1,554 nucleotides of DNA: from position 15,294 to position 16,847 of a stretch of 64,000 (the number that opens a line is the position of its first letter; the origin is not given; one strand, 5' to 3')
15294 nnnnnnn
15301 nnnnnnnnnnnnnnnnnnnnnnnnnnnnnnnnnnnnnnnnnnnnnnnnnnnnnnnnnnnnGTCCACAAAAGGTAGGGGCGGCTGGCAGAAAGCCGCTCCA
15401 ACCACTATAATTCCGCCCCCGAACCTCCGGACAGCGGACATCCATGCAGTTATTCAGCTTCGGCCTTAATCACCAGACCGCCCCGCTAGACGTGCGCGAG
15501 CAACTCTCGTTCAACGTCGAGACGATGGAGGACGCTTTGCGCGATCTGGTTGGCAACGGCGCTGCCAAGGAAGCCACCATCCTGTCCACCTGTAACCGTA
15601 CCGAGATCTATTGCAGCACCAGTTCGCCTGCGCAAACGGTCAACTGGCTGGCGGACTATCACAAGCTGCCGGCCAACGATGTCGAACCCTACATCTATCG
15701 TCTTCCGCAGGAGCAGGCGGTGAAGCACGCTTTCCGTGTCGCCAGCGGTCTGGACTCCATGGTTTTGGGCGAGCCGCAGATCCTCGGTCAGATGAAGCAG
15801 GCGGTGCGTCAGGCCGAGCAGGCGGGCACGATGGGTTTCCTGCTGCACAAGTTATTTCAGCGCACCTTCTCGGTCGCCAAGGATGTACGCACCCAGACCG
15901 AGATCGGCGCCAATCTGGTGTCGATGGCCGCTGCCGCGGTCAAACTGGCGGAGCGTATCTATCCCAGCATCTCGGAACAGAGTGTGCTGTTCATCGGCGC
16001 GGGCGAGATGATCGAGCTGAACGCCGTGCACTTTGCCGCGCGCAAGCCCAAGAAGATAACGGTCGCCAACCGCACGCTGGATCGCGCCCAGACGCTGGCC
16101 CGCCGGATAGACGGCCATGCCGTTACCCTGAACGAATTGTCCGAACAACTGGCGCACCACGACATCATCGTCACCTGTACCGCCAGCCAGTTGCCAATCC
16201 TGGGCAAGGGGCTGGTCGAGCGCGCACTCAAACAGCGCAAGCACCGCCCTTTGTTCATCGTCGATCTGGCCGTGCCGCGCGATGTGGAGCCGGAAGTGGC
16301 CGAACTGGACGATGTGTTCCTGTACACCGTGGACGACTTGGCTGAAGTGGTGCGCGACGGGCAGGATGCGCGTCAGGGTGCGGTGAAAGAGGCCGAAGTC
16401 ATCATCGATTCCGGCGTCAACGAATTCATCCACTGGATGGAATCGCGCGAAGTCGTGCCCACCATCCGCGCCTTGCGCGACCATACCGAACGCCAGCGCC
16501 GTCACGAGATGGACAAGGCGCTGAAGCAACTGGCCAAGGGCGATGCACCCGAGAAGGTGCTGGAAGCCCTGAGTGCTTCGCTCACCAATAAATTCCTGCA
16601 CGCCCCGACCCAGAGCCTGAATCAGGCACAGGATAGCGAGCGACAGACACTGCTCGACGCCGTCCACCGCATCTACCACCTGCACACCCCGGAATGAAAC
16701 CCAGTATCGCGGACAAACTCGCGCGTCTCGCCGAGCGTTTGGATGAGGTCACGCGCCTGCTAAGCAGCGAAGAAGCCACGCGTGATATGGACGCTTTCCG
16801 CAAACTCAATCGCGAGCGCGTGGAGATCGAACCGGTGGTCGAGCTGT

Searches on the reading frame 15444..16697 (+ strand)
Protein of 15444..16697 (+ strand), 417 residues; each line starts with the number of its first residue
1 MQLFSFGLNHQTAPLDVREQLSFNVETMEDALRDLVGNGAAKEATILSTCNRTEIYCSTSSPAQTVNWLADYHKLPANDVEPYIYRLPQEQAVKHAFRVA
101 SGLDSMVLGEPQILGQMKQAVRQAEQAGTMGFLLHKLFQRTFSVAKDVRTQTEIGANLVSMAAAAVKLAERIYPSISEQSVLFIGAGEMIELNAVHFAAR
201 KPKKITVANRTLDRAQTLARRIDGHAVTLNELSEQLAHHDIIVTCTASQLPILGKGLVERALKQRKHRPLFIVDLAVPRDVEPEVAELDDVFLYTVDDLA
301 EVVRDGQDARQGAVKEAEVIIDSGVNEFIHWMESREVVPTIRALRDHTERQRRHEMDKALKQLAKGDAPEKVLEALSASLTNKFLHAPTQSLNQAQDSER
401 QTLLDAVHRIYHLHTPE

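Call 77: search_protein_families(library=pfam, proteins=[window:15444-16697:+], max_evalue=0.00001)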
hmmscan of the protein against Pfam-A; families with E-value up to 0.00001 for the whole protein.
window:15444-16697:+ (417 aa): 3 families
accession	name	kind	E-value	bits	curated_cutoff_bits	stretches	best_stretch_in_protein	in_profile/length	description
PF05201.20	GlutR_N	-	2e-54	183.9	27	1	7-152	2-151/151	Glutamyl-tRNAGlu reductase, N-terminal domain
PF01488.26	Shikimate_DH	-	1.5e-45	155.1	24.3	1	167-302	1-138/138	Shikimate / quinate 5-dehydrogenase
PF00745.25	GlutR_dimer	-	2e-29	102.3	22.9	1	316-413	1-99/99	Glutamyl-tRNAGlu reductase, dimerisation domain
